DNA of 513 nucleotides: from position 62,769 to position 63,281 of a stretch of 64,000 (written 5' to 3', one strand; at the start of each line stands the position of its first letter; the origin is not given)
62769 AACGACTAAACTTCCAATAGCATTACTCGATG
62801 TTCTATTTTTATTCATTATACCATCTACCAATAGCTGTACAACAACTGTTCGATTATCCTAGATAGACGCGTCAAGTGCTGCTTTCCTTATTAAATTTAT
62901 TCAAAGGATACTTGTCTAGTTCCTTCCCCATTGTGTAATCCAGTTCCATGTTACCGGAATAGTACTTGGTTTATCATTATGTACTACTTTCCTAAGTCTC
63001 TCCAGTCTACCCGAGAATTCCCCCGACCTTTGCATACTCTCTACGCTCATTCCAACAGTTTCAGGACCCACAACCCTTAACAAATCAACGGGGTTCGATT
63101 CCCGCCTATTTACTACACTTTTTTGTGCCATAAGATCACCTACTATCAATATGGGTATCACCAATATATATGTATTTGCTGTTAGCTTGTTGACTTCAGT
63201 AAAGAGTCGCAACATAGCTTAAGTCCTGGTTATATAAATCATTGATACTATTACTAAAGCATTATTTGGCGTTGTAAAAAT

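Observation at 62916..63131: Candidate precursor peptide ends in three W-x-x triplets (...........)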

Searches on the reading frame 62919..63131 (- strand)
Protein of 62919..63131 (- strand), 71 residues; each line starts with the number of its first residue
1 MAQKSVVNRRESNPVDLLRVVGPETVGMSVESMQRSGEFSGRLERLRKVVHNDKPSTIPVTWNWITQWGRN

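Call 38: find_homologous_proteins(query=A2, max_evalue=10)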
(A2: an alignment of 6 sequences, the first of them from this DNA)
Query A2 (6 sequences) (71 aa, profile of the alignment): 8 proteins with E <= 10 among 74 candidates.
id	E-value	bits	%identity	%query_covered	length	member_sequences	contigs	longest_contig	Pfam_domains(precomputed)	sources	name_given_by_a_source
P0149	3.7e-24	103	23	39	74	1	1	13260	-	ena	-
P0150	1.5e-23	101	32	73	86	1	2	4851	-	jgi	jgi:antibiotic biosynthesis monooxygenase (ABM) superfamily enzyme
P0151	1.2e-18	85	-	-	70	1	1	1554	-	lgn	-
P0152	1.6e-18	85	-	-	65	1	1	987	-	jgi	jgi:hypothetical protein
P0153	1.8e-17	81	-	-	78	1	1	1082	-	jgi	-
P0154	7.8e-15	73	-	-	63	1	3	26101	-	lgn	-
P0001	5.0e-11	61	99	100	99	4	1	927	-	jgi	-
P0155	2.7e-1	29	39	46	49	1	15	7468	-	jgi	jgi:hypothetical protein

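Call 74: find_encoding_contigs(protein=P0152, flank=2000, max_places=2)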
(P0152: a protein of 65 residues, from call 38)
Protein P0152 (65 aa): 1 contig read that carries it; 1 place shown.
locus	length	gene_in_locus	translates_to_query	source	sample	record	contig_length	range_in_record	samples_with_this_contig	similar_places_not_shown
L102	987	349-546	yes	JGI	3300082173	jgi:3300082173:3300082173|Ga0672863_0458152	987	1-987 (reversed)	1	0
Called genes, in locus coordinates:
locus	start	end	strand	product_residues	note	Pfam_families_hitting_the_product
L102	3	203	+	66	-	?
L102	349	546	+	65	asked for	-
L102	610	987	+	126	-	?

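Call 75: find_encoding_contigs(protein=P0153, flank=2000, max_places=2)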
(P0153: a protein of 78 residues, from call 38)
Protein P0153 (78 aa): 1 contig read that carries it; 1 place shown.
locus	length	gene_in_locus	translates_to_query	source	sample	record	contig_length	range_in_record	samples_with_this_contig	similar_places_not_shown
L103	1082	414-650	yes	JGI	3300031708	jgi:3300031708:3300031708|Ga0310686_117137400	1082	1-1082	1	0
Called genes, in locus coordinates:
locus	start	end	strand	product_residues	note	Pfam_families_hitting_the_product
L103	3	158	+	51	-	?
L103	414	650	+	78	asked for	-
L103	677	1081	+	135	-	?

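Call 81: search_protein_families(library=ncbifam, proteins=[window:62919-63131:-, P0149, P0150, P0151, P0152, P0153, P0154], max_evalue=10)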
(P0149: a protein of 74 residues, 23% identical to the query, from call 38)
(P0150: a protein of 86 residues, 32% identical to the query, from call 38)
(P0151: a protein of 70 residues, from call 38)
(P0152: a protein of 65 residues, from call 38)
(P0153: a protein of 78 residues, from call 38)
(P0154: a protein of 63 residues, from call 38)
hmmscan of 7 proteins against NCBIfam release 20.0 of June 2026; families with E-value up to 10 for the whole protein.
seq(71 aa): 0 families

P0149 (74 aa): 2 families
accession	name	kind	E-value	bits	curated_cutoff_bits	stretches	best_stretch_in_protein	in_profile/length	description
NF050028.1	CldAdptActJ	equivalog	0.061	13.8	150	1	12-48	39-75/93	cold adaptation protein ActJcold adaptation protein ActJ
NF047861.1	LIC13259ECMBind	equivalog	0.091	12.7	250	1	8-46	76-113/143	LIC13259 family plasminogen/vitronectin/complement-binding protein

P0150 (86 aa): 0 families

P0151 (70 aa): 0 families

P0152 (65 aa): 0 families

P0153 (78 aa): 0 families

P0154 (63 aa): 0 families
